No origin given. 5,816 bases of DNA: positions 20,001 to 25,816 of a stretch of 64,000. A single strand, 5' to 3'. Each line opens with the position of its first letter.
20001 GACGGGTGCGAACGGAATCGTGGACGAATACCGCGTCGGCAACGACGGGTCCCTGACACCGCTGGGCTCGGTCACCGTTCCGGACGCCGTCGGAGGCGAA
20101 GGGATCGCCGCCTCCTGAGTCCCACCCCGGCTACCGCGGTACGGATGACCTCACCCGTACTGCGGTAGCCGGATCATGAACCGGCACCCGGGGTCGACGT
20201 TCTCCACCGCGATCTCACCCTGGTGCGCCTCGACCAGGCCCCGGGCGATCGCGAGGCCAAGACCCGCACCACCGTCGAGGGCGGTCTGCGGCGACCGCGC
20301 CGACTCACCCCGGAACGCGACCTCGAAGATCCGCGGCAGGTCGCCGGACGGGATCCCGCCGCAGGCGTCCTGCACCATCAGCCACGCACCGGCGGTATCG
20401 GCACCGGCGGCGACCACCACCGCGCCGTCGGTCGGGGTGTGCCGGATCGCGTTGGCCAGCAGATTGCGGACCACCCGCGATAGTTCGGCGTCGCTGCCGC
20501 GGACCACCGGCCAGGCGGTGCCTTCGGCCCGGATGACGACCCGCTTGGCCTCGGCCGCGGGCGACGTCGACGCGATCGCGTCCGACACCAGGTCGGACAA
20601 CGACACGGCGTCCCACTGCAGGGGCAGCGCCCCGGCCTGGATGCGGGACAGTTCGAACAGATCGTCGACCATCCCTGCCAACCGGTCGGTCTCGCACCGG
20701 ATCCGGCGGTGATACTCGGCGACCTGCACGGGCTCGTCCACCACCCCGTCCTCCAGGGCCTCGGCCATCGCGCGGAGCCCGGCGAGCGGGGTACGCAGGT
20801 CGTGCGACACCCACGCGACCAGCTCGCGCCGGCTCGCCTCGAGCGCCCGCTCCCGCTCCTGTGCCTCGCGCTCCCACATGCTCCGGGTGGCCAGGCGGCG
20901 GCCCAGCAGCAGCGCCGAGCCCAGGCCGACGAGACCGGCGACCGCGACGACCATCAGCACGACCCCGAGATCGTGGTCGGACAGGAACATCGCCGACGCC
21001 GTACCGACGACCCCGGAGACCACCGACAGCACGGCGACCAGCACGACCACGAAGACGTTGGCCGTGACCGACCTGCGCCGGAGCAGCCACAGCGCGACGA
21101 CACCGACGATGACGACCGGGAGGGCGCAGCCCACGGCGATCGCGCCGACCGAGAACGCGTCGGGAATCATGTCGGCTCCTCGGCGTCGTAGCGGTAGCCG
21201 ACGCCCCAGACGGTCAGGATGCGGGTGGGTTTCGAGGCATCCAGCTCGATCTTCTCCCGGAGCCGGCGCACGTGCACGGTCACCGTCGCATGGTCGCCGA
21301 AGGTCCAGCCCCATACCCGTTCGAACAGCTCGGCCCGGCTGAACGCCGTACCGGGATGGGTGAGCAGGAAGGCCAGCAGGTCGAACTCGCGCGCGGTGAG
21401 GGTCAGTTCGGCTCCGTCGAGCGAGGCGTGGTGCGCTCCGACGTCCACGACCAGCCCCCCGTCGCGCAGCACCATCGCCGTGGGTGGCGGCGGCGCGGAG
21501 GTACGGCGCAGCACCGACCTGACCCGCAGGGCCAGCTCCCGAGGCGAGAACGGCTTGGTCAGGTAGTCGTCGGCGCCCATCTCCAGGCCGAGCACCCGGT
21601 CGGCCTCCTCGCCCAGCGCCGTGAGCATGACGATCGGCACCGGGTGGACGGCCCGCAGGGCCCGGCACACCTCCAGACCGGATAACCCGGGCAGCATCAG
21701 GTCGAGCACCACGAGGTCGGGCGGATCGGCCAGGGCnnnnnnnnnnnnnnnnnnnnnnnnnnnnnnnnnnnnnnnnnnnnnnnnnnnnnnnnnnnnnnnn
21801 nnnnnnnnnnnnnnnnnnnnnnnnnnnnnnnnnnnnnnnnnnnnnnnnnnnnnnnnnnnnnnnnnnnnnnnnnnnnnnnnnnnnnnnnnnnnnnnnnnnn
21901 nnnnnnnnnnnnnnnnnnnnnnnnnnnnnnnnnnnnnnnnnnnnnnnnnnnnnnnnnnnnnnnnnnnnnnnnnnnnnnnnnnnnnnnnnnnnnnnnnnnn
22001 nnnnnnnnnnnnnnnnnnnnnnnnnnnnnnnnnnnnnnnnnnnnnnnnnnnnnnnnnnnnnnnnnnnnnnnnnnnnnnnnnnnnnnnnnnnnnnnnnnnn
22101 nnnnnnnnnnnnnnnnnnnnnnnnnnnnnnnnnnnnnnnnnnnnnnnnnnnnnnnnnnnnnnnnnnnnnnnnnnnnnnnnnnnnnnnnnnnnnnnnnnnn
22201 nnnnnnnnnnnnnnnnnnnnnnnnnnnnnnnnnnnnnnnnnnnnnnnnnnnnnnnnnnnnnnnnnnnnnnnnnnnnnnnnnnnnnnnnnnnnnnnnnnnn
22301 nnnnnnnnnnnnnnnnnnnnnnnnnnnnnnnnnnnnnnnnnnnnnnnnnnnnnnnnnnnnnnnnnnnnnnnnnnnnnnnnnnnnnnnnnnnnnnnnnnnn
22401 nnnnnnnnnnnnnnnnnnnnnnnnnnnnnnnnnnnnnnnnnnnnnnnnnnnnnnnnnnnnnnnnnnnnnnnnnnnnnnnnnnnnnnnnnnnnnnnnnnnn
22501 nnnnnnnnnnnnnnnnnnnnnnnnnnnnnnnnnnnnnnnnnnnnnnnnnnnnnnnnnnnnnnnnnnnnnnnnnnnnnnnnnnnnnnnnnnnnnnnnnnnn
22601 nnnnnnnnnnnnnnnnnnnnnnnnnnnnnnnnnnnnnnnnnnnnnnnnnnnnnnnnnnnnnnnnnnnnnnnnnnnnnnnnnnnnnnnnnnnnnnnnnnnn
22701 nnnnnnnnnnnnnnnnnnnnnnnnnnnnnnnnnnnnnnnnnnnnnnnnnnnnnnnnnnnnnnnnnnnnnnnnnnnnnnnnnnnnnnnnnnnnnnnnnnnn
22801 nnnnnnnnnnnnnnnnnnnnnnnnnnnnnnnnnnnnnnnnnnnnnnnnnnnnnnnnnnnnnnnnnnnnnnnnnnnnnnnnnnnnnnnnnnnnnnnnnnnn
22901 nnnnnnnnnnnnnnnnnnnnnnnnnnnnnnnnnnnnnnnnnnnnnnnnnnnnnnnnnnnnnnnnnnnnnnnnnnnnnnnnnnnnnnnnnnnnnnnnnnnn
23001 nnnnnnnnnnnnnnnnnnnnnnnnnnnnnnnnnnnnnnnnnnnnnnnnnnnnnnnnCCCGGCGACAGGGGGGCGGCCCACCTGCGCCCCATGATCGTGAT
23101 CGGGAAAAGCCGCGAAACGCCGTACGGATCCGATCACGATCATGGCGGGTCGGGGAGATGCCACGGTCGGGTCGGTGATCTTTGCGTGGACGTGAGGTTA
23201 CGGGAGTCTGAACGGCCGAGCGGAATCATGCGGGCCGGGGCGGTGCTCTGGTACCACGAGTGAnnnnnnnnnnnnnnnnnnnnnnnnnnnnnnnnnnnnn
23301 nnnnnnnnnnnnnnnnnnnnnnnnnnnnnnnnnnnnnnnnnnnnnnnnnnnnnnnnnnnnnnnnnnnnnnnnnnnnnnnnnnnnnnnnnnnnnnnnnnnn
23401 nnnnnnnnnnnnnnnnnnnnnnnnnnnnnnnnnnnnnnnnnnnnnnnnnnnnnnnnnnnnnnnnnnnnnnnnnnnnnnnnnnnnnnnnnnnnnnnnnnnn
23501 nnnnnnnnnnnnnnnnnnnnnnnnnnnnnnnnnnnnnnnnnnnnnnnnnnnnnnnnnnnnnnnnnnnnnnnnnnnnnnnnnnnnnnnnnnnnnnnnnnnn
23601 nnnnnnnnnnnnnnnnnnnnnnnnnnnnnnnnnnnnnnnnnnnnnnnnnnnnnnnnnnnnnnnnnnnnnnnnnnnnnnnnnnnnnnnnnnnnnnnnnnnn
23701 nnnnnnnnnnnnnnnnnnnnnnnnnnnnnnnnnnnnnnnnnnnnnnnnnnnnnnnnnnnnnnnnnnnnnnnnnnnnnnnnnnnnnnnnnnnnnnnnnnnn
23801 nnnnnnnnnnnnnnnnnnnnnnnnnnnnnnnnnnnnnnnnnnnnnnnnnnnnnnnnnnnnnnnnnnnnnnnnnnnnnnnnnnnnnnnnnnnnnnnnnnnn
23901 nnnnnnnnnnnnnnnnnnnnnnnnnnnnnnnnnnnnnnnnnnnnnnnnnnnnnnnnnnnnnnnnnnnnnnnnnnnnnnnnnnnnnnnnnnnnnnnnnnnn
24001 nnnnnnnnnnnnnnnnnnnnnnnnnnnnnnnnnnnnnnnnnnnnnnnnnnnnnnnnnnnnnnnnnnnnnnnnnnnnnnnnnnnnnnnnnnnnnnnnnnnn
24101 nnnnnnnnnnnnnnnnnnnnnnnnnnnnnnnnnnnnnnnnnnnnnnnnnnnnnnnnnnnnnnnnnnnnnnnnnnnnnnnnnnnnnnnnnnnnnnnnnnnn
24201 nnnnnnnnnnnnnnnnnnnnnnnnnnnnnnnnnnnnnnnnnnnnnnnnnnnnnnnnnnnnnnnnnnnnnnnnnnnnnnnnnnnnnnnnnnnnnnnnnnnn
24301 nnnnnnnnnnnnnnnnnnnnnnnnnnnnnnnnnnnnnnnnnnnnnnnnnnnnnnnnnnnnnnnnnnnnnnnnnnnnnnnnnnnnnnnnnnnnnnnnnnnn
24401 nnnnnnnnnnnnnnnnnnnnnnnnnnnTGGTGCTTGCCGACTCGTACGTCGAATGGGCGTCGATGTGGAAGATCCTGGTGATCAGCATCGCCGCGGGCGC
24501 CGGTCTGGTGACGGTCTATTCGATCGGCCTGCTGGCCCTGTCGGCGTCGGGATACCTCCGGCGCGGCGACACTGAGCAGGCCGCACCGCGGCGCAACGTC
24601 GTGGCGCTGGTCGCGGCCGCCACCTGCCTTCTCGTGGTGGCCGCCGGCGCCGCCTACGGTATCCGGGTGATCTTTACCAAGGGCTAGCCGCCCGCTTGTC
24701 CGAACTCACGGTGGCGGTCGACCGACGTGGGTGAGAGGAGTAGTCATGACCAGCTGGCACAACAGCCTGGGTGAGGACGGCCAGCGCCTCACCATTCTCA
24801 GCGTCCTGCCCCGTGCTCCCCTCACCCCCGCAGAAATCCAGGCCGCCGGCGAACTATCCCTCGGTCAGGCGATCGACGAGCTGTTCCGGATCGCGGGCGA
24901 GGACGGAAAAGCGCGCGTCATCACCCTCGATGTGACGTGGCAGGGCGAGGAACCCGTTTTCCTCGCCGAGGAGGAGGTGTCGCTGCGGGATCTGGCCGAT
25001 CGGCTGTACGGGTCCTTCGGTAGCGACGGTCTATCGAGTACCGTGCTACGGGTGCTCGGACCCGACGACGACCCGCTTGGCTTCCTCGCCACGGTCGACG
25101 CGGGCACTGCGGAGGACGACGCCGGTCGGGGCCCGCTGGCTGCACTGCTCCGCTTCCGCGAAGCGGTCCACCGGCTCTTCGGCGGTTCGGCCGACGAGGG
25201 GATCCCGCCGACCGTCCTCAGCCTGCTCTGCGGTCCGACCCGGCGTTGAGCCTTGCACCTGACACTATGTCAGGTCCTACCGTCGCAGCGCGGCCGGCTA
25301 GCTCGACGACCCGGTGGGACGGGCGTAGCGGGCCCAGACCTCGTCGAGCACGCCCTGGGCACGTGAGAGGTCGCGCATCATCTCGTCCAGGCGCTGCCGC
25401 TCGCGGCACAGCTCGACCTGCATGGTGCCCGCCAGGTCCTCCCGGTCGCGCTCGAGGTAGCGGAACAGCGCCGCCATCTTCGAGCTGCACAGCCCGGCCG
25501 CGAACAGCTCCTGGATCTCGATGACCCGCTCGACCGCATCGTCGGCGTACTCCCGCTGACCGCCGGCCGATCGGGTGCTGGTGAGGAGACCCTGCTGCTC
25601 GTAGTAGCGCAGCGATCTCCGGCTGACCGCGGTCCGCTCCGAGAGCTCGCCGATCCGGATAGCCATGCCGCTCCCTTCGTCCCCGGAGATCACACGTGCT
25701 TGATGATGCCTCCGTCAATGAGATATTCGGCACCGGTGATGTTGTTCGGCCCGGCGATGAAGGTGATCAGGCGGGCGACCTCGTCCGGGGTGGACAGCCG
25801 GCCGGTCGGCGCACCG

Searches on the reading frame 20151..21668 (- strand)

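Call 10: search_protein_families(library=pfam, proteins=[window:20151-21668:-])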
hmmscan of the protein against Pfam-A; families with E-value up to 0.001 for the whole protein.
window:20151-21668:- (505 aa): 2 families
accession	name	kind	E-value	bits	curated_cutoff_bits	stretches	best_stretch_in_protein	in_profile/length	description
PF02518.31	HATPase_c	-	5.2e-20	72.4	26.4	1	394-503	4-109/111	Histidine kinase-, DNA gyrase B-, and HSP90-like ATPase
PF00512.31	HisKA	-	1.7e-17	63.6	26.9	1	279-346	1-66/66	His Kinase A (phospho-acceptor) domain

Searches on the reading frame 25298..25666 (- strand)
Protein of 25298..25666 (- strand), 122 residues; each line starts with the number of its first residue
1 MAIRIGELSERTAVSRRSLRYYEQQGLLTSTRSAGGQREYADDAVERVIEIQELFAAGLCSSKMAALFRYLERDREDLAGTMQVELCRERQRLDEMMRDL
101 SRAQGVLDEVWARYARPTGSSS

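Call 10: search_protein_families(library=pfam, proteins=[window:25298-25666:-])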
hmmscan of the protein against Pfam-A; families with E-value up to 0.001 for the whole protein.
window:25298-25666:- (122 aa): 2 families
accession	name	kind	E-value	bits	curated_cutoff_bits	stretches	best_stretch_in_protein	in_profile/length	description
PF13411.12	MerR_1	-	2.9e-14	53.4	21.6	1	4-59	2-57/69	MerR HTH family regulatory protein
PF00376.29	MerR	-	6.1e-13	48.8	28.2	1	4-40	1-38/38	MerR family regulatory protein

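Call 22: search_protein_families(library=ncbifam, proteins=[window:25298-25666:-], max_evalue=0.01)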
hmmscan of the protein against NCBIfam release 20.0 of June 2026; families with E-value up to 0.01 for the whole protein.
window:25298-25666:- (122 aa): 21 families
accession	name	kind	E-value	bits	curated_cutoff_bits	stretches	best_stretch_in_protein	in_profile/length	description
TIGR01950.1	SoxR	equivalog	4.6e-12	45.9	116.9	1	3-108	2-107/142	redox-sensitive transcriptional activator SoxR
TIGR02044.1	CueR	equivalog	4.9e-10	39.6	147.4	1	4-108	2-106/127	Cu(I)-responsive transcriptional regulator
TIGR02051.1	MerR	equivalog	5.9e-10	39.5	150.85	1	4-112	1-107/124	mercury resistance transcriptional regulator MerR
NF053740.1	TransRegTnrAGPos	equivalog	9.2e-10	38.7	140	1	3-66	13-76/108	hypothetical protein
TIGR02047.1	CadR-PbrR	equivalog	1.7e-09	37.8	151.45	1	3-73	1-72/127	Cd(II)/Pb(II)-responsive transcriptional regulator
TIGR02043.1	ZntR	equivalog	2.8e-09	37.2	167.95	1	3-104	2-104/131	Zn(2+)-responsive transcriptional regulator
NF007069.0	PRK09514.1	equivalog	7.4e-09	35.7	143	1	4-104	3-104/141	Zn(2+)-responsive transcriptional regulator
NF041849.1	trans_regNmlR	equivalog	2.9e-08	33.8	175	1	4-114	2-112/117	stress response transcriptional regulator NmlR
NF047375.1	HeatShock_HspR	equivalog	8.9e-08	32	105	1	12-60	13-62/92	heat shock protein transcriptional repressor HspR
NF047377.1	heat_HspR_dupli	exception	9.5e-07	28.5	300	1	15-105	18-108/214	heat shock protein transcriptional repressor HspR, fused homodimer type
NF050798.1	TF_FtsR_Actino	equivalog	1.1e-05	25.6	150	1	13-49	16-52/223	transcriptional regulator FtsR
NF053782.1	ChlnTransRegdde3219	equivalog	4.1e-05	23.2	450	1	4-97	8-99/278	choline utilization transcriptional activator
NF010315.0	PRK13752.1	subfamily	4.2e-05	23.6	261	1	3-116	8-120/144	mercury resistance transcriptional regulator MerR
NF052513.1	TransRegCarH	equivalog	8.4e-05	22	400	1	5-88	9-93/274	HTH-type transcriptional repressor CarH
NF011617.0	PRK15043.1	equivalog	0.00023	20.5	417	1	5-71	6-73/243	HTH-type transcriptional regulator MlrA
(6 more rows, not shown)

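Call 23: search_solved_structures(query=window:25298-25666:-, max_evalue=0.01)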
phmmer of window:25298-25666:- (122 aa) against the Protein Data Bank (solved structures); distinct sequences matched with E-value up to 0.01: 21.
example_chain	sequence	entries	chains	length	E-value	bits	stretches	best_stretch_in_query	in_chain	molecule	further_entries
4ua1_A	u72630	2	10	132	1.3e-07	35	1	1-107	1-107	Regulatory protein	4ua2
4r22_B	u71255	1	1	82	1.1e-06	32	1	3-65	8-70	HTH-type transcriptional regulator TnrA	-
4r24_B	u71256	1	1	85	1.2e-06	32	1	3-65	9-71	HTH-type transcriptional regulator TnrA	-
2zhg_A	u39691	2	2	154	2.2e-06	31.1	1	5-75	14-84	Redox-sensitive transcriptional activator soxR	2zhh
4r4e_B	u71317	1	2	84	3.9e-06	30.3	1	5-62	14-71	HTH-type transcriptional regulator GlnR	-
3gp4_A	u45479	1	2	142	3.9e-06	30.3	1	1-108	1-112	Transcriptional regulator, MerR family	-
7tec_A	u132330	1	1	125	5.9e-06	29.7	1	5-79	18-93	HTH-type transcriptional regulator GlnR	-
1jbg_A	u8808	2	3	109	2.5e-05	27.7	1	4-103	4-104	transcription activator of multidrug-efflux transporter genes mta | transcription activator MtaN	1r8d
5crl_A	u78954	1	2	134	0.00017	25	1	4-116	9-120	Mercuric resistance operon regulatory protein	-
6jgf_A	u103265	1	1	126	0.0002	24.8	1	4-86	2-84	CadR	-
6jyw_A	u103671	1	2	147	0.00021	24.7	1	4-85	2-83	CadR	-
6jgv_A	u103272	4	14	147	0.0003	24.2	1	4-85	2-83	CadR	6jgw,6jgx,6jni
6ldi_G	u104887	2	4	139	0.00079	22.9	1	1-99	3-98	HTH-type transcriptional regulator CueR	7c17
7tea_B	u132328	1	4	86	0.00089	22.7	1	7-60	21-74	Glutamine synthetase repressor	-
5gpe_A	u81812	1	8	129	0.00091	22.7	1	3-79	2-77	Transcriptional regulator, MerR-family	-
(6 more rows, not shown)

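Call 56: find_homologous_proteins(query=window:25298-25666:-, max_evalue=1e-20)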
Query window:25298-25666:- (122 aa): 345 proteins with E <= 1e-20 among 421 candidates; the best 120 are listed.
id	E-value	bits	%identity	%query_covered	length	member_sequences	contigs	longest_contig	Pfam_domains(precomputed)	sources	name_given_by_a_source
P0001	5.3e-70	250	100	100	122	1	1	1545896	PF00376.30,PF13411.13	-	-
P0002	6.9e-29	118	55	93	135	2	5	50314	PF00376.30,PF13411.13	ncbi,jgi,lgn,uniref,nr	ncbi:MerR family transcriptional regulator [Thermomonospora catenispora]|uniref:MerR family transcri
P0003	8.6e-29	118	58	92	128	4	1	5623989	PF00376.30,PF13411.13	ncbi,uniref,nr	ncbi:MerR family transcriptional regulator [Amycolatopsis granulosa]|uniref:MerR family transcriptio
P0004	2.2e-28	116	55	89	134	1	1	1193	PF00376.30,PF13411.13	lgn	-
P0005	4.4e-28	115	59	89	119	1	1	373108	PF00376.30,PF13411.13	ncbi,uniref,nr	ncbi:MerR family transcriptional regulator [Nonomuraea candida]|uniref:MerR family transcriptional r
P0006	1.7e-27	114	58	96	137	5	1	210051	PF00376.30,PF13411.13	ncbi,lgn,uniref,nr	ncbi:MerR family transcriptional regulator [Streptomyces mobaraensis]|uniref:MerR family transcripti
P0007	1.7e-27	114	59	89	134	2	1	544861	PF00376.30,PF13411.13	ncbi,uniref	ncbi:MerR family transcriptional regulator [Streptomyces sp. NPDC059679]|uniref:MerR family transcri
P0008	2.3e-27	113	54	98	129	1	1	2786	PF00376.30,PF13411.13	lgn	-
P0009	2.4e-27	113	58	89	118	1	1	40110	PF00376.30,PF13411.13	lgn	-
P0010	3.0e-27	113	57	89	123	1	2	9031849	PF00376.30,PF13411.13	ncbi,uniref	ncbi:MerR family transcriptional regulator [Streptomyces sp. cg35]|uniref:MerR family transcriptiona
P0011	3.5e-27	113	59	89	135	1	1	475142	PF00376.30,PF13411.13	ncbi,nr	ncbi:MerR family transcriptional regulator [Streptosporangium sp. KLBMP 9127]|nr:MerR family transcr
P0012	4.0e-27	112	58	93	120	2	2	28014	PF00376.30,PF13411.13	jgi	jgi:DNA-binding transcriptional MerR regulator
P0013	5.2e-27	112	55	90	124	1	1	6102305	PF00376.30,PF13411.13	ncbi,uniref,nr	ncbi:MerR family transcriptional regulator [Streptomyces sp. RFCAC02]|uniref:MerR family transcripti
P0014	5.6e-27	112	57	96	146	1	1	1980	PF00376.30,PF13411.13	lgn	-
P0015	6.4e-27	112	56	89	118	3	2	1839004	PF00376.30,PF13411.13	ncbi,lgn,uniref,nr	ncbi:DNA-binding transcriptional MerR regulator [Lentzea atacamensis]|uniref:DNA-binding transcripti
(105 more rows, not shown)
